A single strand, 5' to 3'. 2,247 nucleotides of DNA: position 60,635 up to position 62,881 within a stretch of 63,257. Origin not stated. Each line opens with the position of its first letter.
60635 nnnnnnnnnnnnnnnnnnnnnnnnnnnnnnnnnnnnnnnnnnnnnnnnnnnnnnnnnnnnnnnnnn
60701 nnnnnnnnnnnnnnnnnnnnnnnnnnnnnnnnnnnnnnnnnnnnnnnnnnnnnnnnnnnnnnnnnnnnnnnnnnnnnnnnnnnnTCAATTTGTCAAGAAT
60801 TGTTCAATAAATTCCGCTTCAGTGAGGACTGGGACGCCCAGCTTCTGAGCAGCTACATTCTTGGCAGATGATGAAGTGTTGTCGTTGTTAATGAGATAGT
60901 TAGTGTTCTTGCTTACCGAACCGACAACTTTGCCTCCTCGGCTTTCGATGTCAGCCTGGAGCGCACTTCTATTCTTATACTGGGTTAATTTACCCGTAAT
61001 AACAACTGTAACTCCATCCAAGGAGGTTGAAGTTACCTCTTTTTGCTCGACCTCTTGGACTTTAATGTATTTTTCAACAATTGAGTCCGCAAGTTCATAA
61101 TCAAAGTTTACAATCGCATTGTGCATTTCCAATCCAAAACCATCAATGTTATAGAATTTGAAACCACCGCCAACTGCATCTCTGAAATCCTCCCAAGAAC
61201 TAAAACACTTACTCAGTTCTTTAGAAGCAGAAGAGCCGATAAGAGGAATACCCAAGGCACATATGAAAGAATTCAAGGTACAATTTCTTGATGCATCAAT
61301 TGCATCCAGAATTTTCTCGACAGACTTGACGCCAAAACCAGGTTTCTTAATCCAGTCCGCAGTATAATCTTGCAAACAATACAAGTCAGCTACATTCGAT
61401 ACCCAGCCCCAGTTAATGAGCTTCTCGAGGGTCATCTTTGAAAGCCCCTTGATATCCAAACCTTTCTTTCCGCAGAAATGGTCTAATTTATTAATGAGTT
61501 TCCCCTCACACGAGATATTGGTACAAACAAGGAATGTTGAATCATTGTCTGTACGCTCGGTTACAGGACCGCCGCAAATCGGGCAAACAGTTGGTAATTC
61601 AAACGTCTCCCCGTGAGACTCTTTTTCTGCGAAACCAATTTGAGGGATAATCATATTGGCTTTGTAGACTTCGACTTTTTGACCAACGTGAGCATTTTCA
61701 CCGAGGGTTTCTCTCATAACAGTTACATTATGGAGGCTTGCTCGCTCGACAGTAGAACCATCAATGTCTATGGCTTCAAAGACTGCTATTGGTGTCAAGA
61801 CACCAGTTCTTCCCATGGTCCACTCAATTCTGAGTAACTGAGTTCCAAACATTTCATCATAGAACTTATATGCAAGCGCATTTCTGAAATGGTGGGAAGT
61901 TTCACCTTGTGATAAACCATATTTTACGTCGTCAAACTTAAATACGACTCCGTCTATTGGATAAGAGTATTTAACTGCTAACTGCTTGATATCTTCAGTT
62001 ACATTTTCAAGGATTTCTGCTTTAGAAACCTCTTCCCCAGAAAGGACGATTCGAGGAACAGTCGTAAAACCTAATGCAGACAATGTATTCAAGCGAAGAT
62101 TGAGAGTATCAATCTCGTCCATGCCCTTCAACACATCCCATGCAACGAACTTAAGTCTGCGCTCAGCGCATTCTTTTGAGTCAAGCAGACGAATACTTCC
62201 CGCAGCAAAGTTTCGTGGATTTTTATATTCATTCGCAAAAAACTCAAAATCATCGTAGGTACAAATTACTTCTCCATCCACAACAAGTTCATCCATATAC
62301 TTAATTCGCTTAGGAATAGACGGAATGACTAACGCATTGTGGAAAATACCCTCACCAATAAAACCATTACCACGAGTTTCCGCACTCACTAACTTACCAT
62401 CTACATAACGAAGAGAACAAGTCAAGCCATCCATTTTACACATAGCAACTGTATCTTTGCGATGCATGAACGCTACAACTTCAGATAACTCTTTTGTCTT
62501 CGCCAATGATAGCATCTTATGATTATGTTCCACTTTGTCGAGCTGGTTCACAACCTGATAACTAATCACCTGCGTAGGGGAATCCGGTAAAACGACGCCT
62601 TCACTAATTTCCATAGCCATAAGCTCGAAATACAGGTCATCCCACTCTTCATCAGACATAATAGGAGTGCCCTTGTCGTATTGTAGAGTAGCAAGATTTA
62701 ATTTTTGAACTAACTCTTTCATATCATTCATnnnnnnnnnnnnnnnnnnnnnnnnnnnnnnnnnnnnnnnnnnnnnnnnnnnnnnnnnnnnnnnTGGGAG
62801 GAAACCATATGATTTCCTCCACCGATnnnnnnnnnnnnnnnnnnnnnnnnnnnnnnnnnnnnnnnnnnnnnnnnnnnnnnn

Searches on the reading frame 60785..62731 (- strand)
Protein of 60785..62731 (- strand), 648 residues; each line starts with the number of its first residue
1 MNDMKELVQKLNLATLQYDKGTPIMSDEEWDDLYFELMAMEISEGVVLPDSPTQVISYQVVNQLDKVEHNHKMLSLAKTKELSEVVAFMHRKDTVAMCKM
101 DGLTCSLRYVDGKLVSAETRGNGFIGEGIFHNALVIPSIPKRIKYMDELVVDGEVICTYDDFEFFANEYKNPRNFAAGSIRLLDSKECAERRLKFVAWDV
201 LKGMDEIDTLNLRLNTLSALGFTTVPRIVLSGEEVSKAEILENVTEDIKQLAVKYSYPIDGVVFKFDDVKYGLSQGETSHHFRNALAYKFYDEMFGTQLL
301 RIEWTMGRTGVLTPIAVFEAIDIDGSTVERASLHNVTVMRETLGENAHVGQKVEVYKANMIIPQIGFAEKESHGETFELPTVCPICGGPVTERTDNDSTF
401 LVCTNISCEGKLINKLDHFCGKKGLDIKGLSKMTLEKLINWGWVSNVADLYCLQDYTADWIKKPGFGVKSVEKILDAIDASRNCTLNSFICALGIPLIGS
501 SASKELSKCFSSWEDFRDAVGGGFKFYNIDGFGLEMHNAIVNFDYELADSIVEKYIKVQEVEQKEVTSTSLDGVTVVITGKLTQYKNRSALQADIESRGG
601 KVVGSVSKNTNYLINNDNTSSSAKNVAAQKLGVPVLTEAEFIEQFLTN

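Call 12: search_protein_families(library=pfam, proteins=[window:60785-62731:-], max_evalue=0.001)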
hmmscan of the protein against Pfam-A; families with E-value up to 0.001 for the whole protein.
window:60785-62731:- (648 aa): 6 families
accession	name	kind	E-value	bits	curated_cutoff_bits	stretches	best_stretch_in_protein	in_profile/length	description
PF01653.23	DNA_ligase_aden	-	1.3e-45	156.4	27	1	62-291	2-251/253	NAD-dependent DNA ligase adenylation domain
PF03120.22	DNA_ligase_OB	-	4e-19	68.7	32.9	1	297-368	2-70/79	NAD-dependent DNA ligase OB-fold domain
PF00533.33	BRCT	-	7.8e-09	36.1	21.3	1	571-643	6-76/78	BRCA1 C Terminus (BRCT) domain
PF12738.14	PTCB-BRCT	-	4.9e-06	26.9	22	1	584-637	9-60/63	twin BRCT domain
PF16589.12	BRCT_2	-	0.00016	22.4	27.3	1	572-637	4-66/86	BRCT domain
PF12826.13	HHH_2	-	0.00022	21.8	27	1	489-543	2-54/64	Helix-hairpin-helix motif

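Call 13: search_protein_families(library=phrogs, proteins=[window:60785-62731:-], max_evalue=0.00001)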
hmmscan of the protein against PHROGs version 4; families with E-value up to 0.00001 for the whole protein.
window:60785-62731:- (648 aa): 4 families
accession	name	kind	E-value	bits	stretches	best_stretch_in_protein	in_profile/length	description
phrog_3869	-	DNA, RNA and nucleotide metabolism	1.8e-164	549.8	1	2-645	7-653/656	NAD-dependent DNA ligase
phrog_3359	-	DNA, RNA and nucleotide metabolism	5.6e-48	164.8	1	4-366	4-320/325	NAD-dependent DNA ligase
phrog_3498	-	DNA, RNA and nucleotide metabolism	1e-45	157.6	1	378-644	4-252/256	NAD-dependent DNA ligase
phrog_2561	-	DNA, RNA and nucleotide metabolism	6.7e-08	33.9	1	551-643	69-158/167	DNA ligase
